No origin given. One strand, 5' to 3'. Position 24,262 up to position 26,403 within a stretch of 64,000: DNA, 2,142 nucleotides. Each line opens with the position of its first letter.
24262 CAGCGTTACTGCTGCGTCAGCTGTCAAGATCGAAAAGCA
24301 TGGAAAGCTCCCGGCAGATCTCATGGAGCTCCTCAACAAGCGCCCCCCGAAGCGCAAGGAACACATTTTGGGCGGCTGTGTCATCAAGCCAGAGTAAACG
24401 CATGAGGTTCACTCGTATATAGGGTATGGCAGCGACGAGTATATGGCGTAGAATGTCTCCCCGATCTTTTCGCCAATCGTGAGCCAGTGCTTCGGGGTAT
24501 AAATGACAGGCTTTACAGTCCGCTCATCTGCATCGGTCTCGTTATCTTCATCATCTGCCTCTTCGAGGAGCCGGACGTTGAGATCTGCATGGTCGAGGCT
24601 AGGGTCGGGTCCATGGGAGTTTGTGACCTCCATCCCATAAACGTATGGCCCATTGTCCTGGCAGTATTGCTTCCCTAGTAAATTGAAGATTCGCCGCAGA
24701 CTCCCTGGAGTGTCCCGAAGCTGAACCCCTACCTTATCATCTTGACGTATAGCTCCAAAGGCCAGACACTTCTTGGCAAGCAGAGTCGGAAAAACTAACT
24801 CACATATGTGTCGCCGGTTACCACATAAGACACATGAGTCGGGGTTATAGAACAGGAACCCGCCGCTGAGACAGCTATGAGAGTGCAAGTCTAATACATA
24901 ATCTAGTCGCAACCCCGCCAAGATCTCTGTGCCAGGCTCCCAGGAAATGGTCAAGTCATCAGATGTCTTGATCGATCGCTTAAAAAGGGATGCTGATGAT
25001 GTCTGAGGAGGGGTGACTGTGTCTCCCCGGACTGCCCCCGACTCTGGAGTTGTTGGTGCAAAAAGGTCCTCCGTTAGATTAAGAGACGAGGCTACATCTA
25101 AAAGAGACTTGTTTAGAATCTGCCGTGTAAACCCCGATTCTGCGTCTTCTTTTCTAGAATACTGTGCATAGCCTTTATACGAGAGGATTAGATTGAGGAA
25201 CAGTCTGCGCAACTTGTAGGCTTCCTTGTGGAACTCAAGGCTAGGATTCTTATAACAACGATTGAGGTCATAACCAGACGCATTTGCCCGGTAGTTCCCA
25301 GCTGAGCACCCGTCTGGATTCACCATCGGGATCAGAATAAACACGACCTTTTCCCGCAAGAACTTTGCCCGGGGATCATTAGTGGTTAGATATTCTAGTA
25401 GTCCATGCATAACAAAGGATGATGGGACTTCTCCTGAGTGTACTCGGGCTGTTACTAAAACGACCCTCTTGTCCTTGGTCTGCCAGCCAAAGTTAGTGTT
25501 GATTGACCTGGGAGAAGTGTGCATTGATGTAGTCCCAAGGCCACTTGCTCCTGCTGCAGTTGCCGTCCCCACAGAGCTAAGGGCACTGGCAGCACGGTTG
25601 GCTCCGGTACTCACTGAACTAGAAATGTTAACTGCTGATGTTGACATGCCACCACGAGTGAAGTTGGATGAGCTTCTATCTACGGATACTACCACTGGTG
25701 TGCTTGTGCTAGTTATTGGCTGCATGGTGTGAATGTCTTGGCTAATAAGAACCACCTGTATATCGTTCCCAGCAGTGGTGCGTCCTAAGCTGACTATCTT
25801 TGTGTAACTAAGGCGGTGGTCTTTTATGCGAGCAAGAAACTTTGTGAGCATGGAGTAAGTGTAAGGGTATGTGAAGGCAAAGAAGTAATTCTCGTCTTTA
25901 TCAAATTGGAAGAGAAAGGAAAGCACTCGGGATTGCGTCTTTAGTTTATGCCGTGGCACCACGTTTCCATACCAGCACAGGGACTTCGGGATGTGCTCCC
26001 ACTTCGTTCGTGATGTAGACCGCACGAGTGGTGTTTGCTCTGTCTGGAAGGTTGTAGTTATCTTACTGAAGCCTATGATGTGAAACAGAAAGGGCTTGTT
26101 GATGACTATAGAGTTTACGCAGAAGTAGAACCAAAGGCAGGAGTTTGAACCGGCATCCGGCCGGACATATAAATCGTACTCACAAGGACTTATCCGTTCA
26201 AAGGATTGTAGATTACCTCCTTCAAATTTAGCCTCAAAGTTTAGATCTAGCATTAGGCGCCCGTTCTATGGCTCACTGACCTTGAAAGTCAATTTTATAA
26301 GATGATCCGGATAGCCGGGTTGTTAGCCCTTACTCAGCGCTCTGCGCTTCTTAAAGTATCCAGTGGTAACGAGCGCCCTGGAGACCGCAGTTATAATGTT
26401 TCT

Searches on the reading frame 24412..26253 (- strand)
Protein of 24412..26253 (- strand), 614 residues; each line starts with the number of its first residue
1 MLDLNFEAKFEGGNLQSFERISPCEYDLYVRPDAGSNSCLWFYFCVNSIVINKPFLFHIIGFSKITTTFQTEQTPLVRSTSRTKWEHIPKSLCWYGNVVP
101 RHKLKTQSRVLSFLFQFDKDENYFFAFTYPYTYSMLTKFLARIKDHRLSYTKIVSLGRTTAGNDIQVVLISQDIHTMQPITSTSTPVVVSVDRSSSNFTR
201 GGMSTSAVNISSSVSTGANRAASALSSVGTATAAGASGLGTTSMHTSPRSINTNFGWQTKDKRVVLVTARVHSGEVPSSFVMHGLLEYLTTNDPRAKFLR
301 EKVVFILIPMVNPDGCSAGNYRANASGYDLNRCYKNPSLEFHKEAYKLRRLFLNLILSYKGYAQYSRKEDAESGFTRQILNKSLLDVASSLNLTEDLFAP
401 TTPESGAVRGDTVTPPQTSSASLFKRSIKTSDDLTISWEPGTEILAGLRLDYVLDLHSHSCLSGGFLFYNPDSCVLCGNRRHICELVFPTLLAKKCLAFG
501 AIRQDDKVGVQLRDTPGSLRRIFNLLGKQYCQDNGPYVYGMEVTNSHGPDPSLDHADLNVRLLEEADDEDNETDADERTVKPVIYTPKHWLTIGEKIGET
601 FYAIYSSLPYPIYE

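Call 52: search_protein_families(library=pfam, proteins=[window:24412-26253:-], max_evalue=0.0001)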
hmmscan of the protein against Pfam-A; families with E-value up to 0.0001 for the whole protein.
window:24412-26253:- (614 aa): 2 families
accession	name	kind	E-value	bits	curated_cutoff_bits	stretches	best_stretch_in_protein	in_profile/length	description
PF00246.29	Peptidase_M14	-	1.1e-15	58.5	21.6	1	138-335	3-134/286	Zinc carboxypeptidase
PF18027.6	Pepdidase_M14_N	-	1.9e-07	31.6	23.2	1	6-90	1-84/107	Cytosolic carboxypeptidase N-terminal domain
